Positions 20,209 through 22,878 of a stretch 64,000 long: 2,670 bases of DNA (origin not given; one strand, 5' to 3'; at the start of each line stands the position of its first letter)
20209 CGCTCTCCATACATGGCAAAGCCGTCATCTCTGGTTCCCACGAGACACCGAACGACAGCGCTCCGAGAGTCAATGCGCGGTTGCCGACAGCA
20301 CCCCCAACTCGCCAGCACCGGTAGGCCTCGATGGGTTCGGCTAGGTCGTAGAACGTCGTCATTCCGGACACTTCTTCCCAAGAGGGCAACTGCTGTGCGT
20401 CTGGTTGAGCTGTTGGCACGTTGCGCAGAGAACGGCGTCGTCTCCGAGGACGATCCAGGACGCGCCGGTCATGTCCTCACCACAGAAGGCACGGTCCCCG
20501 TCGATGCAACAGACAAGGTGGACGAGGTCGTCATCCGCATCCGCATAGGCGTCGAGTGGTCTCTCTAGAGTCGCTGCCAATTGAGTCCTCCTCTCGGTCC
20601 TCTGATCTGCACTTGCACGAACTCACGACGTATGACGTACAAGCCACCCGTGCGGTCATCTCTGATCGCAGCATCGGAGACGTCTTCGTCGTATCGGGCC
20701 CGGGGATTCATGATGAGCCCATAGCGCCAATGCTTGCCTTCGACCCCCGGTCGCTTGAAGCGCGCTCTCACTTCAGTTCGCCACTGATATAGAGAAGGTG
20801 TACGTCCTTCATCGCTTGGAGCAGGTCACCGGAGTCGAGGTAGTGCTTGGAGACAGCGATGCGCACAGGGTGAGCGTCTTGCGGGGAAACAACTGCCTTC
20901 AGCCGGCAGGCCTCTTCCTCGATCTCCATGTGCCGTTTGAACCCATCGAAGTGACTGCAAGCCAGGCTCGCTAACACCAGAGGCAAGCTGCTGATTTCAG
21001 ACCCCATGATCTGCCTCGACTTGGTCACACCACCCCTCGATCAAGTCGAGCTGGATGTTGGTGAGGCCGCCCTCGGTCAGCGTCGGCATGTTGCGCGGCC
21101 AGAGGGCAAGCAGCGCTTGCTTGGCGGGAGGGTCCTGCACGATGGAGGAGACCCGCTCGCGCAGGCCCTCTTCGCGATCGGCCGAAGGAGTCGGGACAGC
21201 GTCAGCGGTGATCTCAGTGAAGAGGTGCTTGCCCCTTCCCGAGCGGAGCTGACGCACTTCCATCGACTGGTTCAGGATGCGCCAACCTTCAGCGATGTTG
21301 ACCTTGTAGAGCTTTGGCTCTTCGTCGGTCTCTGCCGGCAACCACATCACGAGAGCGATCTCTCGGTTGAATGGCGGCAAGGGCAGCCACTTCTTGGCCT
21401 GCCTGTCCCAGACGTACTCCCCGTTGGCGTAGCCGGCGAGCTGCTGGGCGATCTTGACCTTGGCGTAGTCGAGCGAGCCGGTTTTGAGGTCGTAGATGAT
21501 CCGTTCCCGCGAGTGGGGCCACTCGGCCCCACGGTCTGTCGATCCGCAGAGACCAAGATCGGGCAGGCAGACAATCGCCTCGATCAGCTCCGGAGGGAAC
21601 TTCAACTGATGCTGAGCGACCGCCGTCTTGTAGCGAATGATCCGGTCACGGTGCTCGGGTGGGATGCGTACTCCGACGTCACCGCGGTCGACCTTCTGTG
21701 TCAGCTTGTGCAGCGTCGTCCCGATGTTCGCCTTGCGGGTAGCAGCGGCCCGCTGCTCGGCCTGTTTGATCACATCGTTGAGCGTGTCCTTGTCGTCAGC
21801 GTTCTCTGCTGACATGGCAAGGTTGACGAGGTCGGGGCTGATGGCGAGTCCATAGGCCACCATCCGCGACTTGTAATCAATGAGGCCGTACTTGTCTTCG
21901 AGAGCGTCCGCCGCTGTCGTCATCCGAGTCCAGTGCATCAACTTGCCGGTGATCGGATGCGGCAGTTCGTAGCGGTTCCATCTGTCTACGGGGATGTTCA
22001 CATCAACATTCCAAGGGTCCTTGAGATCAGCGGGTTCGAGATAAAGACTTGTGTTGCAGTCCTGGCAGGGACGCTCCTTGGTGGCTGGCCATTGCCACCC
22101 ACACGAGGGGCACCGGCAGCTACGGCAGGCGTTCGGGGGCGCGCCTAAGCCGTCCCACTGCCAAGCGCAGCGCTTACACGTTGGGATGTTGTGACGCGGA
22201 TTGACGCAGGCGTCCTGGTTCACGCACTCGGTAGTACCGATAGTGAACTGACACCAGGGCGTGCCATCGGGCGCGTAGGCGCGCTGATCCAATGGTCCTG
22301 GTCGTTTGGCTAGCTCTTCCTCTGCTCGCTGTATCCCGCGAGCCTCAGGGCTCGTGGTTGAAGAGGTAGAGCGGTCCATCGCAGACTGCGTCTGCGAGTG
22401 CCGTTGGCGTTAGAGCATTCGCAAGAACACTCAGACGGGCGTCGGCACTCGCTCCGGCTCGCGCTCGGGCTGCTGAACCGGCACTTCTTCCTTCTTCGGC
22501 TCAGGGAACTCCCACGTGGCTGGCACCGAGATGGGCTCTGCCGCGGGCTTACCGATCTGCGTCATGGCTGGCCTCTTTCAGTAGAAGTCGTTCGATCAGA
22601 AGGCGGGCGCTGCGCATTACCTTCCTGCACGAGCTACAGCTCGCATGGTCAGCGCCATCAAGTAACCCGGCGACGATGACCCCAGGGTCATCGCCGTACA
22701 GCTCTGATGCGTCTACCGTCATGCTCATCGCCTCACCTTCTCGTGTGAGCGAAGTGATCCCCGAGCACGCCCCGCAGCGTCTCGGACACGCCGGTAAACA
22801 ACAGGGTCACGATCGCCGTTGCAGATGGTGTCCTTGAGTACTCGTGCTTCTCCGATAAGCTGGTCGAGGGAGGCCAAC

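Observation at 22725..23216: HicA-fold protein as first gene of the lytic-direction operon, with no recognisable HicB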

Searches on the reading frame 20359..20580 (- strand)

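Call 3: search_protein_families(library=pfam, proteins=[window:20359-20580:-], max_evalue=1)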
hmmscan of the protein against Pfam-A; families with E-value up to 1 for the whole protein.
window:20359-20580:- (73 aa): 1 family
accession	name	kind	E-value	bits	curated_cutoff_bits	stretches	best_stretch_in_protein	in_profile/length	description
PF18260.7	Nab2p_Zf1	-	0.017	15.5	25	1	65-72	16-23/26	Nuclear polyadenylated RNA-binding 2 protein CCCH zinc finger 1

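Call 4: search_protein_families(library=phrogs, proteins=[window:20359-20580:-], max_evalue=0.1)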
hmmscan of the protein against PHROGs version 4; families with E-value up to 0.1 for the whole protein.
window:20359-20580:- (73 aa): 0 families

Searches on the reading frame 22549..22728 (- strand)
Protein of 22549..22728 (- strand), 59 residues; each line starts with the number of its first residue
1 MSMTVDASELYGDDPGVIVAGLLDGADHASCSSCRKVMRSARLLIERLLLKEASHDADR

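Call 3: search_protein_families(library=pfam, proteins=[window:22549-22728:-], max_evalue=1)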
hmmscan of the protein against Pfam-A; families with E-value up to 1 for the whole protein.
window:22549-22728:- (59 aa): 0 families

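Call 4: search_protein_families(library=phrogs, proteins=[window:22549-22728:-], max_evalue=0.1)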
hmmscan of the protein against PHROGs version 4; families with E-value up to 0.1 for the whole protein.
window:22549-22728:- (59 aa): 0 families

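Call 59: search_protein_families(library=padloc, proteins=[window:22549-22728:-], max_evalue=1)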
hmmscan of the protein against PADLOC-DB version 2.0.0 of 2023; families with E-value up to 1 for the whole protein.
window:22549-22728:- (59 aa): 0 families

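Call 60: search_protein_families(library=ncbifam, proteins=[window:22549-22728:-], max_evalue=1)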
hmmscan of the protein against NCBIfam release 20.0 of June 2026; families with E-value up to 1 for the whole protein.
window:22549-22728:- (59 aa): 0 families
